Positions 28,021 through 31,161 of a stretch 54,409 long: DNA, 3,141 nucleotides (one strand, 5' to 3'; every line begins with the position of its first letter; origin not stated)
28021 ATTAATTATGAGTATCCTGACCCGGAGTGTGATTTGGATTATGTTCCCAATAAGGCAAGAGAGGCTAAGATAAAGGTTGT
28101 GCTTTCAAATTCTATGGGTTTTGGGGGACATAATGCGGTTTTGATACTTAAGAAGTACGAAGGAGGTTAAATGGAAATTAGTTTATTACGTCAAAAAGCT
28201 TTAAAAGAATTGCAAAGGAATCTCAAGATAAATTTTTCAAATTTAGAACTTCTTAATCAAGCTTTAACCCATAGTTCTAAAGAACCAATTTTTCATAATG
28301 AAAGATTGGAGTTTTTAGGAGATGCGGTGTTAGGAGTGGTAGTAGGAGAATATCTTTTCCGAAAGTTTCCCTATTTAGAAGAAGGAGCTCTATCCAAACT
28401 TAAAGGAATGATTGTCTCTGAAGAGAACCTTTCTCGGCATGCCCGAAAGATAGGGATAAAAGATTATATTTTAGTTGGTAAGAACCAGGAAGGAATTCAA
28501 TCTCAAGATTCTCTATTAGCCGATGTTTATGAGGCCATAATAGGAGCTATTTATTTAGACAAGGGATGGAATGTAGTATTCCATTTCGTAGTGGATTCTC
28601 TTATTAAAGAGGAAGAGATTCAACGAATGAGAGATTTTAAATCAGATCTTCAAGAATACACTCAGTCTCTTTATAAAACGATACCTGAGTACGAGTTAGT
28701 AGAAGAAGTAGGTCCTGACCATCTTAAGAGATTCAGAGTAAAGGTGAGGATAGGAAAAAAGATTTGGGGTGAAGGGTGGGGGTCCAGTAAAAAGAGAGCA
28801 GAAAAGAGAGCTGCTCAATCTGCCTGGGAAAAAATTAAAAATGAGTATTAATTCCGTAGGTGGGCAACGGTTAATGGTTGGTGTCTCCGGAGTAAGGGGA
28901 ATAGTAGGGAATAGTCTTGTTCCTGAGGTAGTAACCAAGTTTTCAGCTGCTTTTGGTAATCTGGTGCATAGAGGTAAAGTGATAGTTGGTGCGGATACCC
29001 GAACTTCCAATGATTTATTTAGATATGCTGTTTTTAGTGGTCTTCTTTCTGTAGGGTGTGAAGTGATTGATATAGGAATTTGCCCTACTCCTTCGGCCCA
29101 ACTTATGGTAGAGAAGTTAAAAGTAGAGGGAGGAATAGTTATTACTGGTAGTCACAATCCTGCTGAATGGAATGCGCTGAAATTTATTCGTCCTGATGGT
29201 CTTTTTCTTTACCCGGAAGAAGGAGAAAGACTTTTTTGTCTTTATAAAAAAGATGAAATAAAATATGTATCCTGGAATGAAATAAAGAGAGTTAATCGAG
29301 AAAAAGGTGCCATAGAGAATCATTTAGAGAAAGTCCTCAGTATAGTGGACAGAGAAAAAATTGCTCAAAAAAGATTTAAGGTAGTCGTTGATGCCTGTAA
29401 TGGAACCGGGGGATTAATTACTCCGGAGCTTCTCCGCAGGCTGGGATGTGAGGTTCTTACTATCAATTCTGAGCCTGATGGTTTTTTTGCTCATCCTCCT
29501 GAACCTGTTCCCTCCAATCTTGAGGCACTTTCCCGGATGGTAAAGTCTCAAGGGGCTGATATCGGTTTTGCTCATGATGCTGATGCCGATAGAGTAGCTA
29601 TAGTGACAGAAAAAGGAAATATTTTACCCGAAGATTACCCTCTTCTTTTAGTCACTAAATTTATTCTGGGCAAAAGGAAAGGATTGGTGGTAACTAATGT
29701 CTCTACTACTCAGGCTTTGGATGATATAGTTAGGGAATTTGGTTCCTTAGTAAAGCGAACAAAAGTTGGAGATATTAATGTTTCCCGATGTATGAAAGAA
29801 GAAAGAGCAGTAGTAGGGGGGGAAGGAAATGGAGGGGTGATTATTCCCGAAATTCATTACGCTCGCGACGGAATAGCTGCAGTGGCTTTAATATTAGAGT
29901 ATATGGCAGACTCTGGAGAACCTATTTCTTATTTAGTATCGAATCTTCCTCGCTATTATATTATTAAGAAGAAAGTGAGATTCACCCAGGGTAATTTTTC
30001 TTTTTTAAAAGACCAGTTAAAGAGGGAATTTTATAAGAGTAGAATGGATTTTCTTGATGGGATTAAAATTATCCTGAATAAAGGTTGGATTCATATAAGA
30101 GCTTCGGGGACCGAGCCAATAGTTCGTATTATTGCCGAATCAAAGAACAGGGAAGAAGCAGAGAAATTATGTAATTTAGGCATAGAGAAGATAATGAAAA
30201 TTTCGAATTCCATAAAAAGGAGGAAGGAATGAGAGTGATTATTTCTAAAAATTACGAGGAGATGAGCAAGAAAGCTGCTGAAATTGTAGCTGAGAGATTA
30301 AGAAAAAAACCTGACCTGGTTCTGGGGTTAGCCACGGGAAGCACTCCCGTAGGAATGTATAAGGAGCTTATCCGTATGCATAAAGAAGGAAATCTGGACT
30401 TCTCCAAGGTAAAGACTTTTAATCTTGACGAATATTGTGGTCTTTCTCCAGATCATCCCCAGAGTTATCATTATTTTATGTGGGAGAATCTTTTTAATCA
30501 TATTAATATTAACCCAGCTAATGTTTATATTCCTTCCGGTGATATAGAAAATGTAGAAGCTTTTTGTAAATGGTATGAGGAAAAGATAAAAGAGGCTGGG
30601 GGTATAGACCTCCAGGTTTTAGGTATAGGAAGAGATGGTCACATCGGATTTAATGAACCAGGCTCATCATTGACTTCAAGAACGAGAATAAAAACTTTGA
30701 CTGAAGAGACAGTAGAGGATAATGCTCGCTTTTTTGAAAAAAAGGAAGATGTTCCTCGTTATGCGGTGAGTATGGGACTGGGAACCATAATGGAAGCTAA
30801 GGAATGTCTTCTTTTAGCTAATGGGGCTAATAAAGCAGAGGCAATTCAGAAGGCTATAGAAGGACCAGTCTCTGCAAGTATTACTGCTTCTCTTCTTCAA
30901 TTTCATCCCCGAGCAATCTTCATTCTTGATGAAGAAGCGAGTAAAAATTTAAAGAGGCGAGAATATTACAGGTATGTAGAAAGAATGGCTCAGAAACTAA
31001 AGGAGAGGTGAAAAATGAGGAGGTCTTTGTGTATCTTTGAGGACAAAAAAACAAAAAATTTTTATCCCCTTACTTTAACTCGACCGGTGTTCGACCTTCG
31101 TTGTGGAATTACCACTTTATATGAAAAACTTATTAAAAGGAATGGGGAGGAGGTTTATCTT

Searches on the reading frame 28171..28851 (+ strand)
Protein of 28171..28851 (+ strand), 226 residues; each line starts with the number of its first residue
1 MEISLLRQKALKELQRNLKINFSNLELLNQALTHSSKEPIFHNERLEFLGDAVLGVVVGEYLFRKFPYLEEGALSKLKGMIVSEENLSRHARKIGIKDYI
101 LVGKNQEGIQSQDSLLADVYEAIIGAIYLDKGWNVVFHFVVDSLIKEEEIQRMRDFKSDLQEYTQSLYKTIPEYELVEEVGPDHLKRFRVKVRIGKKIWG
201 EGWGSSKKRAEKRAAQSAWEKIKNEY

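Call 11: search_protein_families(library=pfam, proteins=[window:28171-28851:+], max_evalue=0.00001)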
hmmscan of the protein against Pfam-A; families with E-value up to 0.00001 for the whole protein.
window:28171-28851:+ (226 aa): 4 families
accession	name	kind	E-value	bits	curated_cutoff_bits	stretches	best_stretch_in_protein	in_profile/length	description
PF14622.11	Ribonucleas_3_3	-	7e-32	110.7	35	1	26-146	3-126/128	Ribonuclease-III-like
PF00636.31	Ribonuclease_3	-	3.4e-26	92.4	27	1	44-132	1-102/102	Ribonuclease III domain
PF00035.32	dsrm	-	2.3e-19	70.2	23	1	157-221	2-65/66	Double-stranded RNA binding motif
PF22935.1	RM44_endonuclase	-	2.5e-08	34.5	27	1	30-127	46-139/139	Large ribosomal subunit protein mL44, endonuclease domain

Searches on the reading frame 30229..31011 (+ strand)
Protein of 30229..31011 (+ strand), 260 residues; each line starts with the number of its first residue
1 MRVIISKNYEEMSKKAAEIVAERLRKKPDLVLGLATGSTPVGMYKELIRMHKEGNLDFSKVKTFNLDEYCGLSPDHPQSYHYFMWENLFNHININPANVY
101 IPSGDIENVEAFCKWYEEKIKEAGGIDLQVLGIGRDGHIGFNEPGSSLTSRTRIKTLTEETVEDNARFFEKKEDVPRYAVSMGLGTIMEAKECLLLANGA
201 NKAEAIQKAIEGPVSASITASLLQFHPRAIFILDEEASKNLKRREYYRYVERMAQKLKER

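Call 11: search_protein_families(library=pfam, proteins=[window:30229-31011:+], max_evalue=0.00001)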
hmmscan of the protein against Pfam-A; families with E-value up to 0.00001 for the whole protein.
window:30229-31011:+ (260 aa): 1 family
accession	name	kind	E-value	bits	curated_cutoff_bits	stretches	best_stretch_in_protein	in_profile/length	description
PF01182.26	Glucosamine_iso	-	1.3e-25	91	27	1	10-218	8-211/225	Glucosamine-6-phosphate isomerases/6-phosphogluconolactonase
